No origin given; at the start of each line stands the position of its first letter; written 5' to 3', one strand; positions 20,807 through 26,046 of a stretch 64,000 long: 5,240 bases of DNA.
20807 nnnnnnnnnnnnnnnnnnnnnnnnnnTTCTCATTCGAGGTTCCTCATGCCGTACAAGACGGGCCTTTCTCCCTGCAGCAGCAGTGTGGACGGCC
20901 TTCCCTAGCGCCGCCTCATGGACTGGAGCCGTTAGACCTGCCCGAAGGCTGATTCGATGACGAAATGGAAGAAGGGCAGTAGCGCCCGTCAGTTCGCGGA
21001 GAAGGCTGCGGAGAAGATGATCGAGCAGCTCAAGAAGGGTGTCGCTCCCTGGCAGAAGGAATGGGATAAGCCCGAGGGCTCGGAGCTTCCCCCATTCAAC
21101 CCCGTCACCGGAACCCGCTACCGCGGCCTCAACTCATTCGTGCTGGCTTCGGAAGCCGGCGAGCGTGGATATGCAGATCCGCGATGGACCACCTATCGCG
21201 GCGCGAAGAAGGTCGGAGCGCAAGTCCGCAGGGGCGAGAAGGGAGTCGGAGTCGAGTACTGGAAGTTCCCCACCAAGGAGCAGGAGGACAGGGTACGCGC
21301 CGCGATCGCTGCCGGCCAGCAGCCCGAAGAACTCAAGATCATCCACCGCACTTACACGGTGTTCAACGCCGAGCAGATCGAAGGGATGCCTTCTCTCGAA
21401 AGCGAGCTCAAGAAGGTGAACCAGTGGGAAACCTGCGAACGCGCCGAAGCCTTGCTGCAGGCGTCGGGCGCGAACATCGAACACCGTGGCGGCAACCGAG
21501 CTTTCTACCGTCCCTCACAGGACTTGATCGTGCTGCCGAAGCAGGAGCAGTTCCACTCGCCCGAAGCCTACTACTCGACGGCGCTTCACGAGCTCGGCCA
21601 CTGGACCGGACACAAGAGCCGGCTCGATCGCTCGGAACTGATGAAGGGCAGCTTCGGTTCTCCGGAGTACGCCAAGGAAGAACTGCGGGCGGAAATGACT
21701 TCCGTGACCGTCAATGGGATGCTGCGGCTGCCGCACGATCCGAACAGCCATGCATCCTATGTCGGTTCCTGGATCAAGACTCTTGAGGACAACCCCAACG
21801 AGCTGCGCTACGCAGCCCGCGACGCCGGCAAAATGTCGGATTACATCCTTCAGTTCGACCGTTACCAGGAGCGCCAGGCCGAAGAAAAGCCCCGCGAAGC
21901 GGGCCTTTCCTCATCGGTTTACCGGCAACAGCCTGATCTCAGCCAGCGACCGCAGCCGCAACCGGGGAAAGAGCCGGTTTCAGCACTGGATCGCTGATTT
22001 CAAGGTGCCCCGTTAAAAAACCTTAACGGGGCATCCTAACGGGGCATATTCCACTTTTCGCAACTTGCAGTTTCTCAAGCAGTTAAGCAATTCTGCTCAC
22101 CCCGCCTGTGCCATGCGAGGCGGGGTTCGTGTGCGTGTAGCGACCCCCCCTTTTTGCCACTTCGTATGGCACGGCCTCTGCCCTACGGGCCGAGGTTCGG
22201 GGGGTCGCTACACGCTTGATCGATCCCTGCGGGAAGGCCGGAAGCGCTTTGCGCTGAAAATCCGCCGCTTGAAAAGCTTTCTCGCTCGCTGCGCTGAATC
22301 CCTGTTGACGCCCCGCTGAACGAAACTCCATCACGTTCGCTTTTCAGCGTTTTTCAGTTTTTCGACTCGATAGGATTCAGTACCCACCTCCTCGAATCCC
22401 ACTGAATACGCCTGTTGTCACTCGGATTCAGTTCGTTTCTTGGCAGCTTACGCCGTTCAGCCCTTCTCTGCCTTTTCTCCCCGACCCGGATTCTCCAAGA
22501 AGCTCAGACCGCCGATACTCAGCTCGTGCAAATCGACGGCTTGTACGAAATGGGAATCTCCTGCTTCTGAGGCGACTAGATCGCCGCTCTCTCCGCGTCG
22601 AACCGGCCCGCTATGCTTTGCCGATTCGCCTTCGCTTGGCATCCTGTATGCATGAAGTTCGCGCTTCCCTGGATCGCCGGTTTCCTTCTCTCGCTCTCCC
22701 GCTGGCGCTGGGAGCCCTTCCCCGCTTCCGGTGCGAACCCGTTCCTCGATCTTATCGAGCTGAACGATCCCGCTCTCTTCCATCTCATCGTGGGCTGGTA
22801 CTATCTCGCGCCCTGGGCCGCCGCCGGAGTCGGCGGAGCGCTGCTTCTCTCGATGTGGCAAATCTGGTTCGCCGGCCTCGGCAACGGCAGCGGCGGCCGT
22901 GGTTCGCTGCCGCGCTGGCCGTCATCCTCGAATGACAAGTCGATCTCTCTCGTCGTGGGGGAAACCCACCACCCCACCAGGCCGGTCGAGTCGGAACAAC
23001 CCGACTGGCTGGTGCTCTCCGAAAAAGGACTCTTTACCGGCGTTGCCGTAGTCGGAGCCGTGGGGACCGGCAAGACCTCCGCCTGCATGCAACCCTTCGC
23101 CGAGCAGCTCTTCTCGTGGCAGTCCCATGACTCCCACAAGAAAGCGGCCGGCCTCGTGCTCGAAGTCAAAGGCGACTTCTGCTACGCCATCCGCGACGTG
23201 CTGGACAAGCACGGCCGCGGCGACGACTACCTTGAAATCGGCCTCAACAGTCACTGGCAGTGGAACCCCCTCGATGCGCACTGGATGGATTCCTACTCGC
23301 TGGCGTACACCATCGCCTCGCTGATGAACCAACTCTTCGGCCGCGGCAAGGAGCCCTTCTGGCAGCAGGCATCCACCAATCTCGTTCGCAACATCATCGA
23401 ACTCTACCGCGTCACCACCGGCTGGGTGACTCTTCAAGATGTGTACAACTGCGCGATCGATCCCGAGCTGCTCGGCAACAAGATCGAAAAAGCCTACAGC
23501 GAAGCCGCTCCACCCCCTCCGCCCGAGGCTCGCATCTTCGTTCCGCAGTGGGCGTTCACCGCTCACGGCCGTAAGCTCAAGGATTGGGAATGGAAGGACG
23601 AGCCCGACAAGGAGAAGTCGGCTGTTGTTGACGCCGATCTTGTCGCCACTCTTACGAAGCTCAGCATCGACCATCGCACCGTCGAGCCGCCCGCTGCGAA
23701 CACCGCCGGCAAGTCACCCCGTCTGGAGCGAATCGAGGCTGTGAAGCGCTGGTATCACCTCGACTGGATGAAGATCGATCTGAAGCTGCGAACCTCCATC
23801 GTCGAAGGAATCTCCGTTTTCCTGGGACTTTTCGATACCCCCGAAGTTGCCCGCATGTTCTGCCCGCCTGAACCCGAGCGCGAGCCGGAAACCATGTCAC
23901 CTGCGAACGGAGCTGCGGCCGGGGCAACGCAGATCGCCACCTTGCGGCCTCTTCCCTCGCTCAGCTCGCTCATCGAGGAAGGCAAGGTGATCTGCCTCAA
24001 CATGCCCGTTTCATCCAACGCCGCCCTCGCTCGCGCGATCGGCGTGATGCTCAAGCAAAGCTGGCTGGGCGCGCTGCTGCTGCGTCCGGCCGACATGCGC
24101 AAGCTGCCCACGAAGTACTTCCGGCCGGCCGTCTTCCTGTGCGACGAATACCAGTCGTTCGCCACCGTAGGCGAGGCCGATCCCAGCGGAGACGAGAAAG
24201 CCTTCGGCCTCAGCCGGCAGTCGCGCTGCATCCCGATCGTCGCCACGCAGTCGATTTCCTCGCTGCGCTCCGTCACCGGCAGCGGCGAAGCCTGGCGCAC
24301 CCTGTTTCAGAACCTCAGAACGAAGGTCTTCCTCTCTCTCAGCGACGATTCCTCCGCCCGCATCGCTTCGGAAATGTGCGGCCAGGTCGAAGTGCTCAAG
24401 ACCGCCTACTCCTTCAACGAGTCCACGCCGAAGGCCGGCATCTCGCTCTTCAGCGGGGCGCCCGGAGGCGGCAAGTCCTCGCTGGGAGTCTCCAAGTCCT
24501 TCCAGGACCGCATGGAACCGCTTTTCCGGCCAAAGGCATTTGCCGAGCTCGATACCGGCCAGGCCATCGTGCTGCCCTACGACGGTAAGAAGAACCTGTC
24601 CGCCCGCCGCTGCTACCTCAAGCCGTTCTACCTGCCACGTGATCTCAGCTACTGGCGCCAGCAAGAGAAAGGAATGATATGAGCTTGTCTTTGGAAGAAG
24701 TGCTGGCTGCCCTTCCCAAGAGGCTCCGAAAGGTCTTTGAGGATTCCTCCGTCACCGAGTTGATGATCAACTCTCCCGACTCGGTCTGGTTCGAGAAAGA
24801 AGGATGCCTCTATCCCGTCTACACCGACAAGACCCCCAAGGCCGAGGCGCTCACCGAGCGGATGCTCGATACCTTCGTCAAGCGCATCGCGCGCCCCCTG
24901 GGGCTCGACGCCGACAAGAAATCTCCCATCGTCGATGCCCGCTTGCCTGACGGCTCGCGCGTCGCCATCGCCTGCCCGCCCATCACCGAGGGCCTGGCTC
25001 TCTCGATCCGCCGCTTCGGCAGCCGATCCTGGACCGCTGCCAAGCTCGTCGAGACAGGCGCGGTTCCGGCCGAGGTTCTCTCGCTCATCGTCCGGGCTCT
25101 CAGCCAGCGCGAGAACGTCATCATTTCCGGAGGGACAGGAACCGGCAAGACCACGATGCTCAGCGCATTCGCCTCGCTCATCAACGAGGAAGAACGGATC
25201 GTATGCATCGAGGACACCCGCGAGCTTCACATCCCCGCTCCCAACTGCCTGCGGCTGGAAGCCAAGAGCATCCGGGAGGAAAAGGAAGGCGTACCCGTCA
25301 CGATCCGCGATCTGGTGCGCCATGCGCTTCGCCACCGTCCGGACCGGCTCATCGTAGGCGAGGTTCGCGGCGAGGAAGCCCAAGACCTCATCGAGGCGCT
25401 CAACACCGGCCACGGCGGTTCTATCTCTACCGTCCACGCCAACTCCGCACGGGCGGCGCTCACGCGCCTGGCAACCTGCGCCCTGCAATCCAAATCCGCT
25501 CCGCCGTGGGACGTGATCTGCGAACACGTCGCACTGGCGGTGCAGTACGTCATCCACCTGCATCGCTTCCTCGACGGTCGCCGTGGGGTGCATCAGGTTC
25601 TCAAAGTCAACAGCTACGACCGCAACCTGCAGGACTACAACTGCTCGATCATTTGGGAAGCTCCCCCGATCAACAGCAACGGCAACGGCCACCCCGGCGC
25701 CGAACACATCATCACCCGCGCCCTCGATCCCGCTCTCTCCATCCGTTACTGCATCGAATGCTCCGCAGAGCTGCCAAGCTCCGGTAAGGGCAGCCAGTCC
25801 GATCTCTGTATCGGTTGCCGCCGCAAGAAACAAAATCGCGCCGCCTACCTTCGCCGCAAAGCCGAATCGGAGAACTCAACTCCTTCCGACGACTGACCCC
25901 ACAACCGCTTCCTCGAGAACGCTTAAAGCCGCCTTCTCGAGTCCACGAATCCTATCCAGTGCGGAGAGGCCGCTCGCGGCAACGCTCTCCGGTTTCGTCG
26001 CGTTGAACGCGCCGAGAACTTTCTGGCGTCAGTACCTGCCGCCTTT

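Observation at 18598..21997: Tandem ArdC paralogs: an ankyrin-repeat fusion with a dead peptidase motif next to an intact ArdC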

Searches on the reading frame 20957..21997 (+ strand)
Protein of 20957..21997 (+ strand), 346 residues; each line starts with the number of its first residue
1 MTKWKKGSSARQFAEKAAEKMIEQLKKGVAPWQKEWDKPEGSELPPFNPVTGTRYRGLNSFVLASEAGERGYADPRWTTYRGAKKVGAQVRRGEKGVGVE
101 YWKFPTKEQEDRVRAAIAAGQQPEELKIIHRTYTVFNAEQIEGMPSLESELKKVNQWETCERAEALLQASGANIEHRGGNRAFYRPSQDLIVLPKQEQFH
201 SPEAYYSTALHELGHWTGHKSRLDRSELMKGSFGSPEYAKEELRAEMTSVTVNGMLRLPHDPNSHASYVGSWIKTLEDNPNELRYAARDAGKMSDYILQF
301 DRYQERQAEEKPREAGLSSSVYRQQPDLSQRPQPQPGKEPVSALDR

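Call 3: search_protein_families(library=pfam, proteins=[window:20957-21997:+], max_evalue=0.01)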
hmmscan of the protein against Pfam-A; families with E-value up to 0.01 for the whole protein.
window:20957-21997:+ (346 aa): 3 families
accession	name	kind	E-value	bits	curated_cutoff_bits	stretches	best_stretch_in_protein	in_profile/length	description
PF18818.7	MPTase-PolyVal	-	3.1e-43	147.3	27.5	1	161-288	1-125/126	Zincin-like metallopeptidase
PF08401.16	ArdcN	-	2.8e-33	115.2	22.6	1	12-136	2-123/123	N-terminal domain of anti-restriction factor ArdC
PF20054.4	Tc-38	-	0.00028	20.9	23.2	1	63-129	14-54/70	Trypanosoma Tc-38 (p38) protein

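Call 11: search_solved_structures(query=window:20957-21997:+, max_evalue=0.01, show_alignments=2)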
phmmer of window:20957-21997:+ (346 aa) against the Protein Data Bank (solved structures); distinct sequences matched with E-value up to 0.01: 2.
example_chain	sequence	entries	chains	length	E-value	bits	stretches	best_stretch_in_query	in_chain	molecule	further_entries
6sna_A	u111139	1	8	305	2.1e-45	158.5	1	17-300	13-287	ArdC protein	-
6i89_A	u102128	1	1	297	2.7e-45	158.1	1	17-299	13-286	ArdC protein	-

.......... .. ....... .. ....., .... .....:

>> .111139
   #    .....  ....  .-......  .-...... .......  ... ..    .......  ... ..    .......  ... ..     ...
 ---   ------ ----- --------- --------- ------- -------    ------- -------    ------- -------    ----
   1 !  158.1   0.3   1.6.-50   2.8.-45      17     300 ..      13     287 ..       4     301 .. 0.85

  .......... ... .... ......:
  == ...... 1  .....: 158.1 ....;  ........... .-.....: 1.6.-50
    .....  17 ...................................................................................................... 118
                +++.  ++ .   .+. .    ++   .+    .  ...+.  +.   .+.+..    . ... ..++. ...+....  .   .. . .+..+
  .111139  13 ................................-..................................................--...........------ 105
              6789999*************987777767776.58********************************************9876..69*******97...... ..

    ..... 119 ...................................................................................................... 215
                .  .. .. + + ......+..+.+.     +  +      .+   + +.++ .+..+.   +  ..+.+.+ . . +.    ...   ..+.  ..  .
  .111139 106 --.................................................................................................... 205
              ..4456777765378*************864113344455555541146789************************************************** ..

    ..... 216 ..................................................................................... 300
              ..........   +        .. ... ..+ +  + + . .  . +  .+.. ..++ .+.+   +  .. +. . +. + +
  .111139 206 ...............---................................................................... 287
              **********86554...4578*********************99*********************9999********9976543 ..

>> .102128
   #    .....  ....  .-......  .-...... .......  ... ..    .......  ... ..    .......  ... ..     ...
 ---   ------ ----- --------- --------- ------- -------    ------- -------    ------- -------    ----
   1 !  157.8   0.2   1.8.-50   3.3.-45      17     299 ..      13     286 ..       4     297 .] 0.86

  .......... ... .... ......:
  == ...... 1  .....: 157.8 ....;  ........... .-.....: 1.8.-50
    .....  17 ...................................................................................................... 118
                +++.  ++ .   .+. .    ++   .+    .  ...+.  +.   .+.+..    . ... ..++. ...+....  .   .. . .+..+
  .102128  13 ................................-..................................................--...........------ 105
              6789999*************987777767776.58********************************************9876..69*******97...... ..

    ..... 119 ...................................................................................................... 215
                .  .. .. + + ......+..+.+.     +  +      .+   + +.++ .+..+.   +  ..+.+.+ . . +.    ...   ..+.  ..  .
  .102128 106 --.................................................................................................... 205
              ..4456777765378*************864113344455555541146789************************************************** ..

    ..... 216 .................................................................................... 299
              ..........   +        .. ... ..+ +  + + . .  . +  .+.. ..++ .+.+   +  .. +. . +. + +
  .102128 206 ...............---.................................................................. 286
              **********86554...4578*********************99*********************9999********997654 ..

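Call 59: search_protein_families(library=padloc, proteins=[window:20957-21997:+], max_evalue=0.001)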
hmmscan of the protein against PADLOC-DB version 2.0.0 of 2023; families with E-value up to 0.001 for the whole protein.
window:20957-21997:+ (346 aa): 0 families

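Call 68: search_protein_families(library=ncbifam, proteins=[window:20957-21997:+], max_evalue=0.001)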
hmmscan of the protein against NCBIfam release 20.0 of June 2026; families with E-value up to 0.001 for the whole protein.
window:20957-21997:+ (346 aa): 0 families

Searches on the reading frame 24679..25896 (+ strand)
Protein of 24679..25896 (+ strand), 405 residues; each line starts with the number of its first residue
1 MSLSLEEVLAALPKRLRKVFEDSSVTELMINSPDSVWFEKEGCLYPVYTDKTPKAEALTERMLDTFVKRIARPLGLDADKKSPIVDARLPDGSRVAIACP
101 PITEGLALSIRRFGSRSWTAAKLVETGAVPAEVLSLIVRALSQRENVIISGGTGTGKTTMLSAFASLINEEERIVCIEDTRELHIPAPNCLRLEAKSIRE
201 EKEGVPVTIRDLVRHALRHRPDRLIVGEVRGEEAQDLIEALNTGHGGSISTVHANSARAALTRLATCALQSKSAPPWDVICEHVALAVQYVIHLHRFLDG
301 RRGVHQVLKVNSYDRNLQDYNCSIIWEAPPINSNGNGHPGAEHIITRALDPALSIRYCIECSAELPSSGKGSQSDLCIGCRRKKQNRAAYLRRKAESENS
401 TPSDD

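Call 3: search_protein_families(library=pfam, proteins=[window:24679-25896:+], max_evalue=0.01)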
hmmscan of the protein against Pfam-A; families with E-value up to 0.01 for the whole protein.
window:24679-25896:+ (405 aa): 13 families
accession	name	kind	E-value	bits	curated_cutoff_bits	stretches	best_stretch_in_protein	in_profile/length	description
PF00437.27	T2SSE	-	8.6e-49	166.6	24.9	1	20-299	12-282/370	Type II/IV secretion system protein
PF13191.12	AAA_16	-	3.4e-06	28.1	32.6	1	133-242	12-121/167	AAA ATPase domain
PF13245.12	AAA_19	-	0.00011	22.8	25.1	1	138-185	5-46/134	AAA domain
PF00270.35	DEAD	-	0.00024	21.3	26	1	138-183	8-57/167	DEAD/DEAH box helicase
PF20720.3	nSTAND3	-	0.00055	20.1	27.2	1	132-183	5-57/155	Novel STAND NTPase 3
PF13604.12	AAA_30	-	0.0011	19.2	27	1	141-188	14-54/191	AAA domain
PF00005.33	ABC_tran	-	0.0018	19.3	25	1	141-185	8-51/137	ABC transporter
PF25199.1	nSTAND_NTPase5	-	0.0033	17.7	34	1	132-179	23-78/145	Novel STAND NTPase 5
PF10412.15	TrwB_AAD_bind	-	0.0034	16.8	20.5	0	142-180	13-51/387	Type IV secretion-system coupling protein DNA-binding domain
PF04851.21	ResIII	-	0.0037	17.6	22.5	1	140-183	18-65/164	Type III restriction enzyme, res subunit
PF13555.12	AAA_29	-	0.0043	17.2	27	0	142-168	20-46/61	P-loop containing region of AAA domain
PF13401.12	AAA_22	-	0.0082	16.9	27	0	143-222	4-84/130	AAA domain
PF12775.13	AAA_7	-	0.0097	15.9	25.8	0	136-173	25-62/181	P-loop containing dynein motor region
